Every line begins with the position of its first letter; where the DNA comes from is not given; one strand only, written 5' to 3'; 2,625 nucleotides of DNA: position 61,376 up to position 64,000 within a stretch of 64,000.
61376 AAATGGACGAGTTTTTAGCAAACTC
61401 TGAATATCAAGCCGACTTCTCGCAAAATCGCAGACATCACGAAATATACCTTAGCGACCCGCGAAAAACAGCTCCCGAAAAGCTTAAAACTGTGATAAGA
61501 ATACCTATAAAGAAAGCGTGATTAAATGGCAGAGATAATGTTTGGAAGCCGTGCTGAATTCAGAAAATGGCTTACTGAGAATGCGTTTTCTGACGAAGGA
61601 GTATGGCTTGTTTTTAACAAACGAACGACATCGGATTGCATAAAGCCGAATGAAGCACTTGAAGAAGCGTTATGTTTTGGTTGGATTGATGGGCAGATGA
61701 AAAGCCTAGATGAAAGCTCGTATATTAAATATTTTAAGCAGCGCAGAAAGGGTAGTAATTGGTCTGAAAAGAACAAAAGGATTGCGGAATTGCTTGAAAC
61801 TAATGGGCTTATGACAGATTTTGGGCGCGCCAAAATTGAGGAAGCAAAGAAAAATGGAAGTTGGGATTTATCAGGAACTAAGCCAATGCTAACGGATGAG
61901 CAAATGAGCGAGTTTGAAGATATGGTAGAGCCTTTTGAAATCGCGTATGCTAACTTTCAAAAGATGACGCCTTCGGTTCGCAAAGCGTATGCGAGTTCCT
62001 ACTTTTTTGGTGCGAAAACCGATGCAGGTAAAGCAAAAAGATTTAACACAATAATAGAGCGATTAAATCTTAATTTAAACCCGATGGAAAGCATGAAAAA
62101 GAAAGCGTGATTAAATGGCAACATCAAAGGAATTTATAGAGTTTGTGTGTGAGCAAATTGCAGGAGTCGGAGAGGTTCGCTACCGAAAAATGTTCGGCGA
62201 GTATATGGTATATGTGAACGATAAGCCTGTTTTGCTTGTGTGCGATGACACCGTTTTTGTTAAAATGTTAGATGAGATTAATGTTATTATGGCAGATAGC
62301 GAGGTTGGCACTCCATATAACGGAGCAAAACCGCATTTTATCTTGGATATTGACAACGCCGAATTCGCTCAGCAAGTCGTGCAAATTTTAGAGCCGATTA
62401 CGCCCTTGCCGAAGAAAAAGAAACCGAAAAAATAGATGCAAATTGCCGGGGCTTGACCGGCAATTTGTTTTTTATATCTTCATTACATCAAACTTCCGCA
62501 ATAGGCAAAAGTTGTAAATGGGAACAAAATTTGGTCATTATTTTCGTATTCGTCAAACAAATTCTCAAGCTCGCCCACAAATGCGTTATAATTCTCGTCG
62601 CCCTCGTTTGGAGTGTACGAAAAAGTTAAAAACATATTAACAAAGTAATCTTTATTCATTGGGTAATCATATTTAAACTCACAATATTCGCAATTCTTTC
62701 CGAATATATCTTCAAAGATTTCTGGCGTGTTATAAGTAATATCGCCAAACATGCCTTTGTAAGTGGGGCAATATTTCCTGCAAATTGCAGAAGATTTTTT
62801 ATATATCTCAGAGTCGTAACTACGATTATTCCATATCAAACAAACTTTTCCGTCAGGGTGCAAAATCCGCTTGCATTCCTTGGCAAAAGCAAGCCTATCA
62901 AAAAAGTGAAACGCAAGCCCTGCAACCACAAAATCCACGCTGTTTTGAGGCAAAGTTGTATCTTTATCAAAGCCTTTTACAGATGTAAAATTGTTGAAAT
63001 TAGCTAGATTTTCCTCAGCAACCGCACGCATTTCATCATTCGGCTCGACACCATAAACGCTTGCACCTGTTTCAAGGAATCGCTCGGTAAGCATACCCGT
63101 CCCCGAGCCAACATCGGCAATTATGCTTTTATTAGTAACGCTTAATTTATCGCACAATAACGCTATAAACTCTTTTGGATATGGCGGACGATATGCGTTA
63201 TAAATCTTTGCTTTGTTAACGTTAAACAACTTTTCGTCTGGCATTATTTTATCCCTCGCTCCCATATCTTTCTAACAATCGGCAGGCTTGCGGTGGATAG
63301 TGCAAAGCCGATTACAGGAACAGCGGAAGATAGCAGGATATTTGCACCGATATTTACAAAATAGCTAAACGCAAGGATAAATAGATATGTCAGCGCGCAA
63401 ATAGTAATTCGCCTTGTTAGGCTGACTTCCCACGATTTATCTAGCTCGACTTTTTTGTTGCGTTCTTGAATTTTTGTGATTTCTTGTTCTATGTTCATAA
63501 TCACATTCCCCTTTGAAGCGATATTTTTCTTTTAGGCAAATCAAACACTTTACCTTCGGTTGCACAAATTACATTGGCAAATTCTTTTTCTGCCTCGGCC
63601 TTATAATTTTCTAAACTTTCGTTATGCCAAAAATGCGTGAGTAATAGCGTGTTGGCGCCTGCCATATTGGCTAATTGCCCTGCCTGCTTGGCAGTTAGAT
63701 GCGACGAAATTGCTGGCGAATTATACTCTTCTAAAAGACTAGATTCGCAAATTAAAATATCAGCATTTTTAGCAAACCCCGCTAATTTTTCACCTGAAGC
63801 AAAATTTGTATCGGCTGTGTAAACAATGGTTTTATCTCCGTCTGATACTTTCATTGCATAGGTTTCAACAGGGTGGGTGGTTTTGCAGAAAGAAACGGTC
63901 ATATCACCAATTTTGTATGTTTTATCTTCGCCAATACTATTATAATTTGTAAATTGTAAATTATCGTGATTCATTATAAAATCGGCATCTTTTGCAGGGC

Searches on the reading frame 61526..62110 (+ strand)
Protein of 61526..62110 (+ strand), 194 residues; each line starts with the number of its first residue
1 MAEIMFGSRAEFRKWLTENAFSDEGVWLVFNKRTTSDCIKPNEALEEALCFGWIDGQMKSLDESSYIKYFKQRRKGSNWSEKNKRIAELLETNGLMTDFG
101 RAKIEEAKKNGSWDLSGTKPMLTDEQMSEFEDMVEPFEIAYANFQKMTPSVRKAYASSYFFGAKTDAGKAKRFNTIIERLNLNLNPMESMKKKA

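Call 33: search_protein_families(library=pfam, proteins=[window:61526-62110:+], max_evalue=0.00001)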
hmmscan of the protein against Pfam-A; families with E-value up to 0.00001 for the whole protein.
window:61526-62110:+ (194 aa): 1 family
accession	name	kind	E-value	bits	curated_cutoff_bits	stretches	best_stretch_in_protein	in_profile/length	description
PF13376.11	OmdA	-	3.3e-07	30.6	25.6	1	138-180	16-57/60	Bacteriocin-protection, YdeI or OmpD-Associated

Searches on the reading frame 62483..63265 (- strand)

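Call 33: search_protein_families(library=pfam, proteins=[window:62483-63265:-], max_evalue=0.00001)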
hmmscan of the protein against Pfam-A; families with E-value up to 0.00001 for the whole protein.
window:62483-63265:- (260 aa): 5 families
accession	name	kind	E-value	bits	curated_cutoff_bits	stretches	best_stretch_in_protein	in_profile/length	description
PF08241.18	Methyltransf_11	-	8.6e-18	65.2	21.2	1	51-142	2-94/95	Methyltransferase domain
PF13649.12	Methyltransf_25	-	9.3e-14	52.3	27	1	49-139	1-97/97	Methyltransferase domain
PF08242.18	Methyltransf_12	-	4e-11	44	30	1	51-140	2-97/98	Methyltransferase domain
PF13489.12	Methyltransf_23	-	2.7e-06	27.6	27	1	23-148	2-121/164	Methyltransferase domain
PF13847.12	Methyltransf_31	-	8.3e-06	26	27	0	49-159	7-127/145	Methyltransferase domain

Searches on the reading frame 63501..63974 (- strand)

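Call 33: search_protein_families(library=pfam, proteins=[window:63501-63974:-], max_evalue=0.00001)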
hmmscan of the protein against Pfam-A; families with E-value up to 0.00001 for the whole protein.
window:63501-63974:- (157 aa): 1 family
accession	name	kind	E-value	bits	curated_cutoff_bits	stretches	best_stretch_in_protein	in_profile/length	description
PF12706.13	Lactamase_B_2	-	2.2e-09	37.7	27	1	8-115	84-200/200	Beta-lactamase superfamily domain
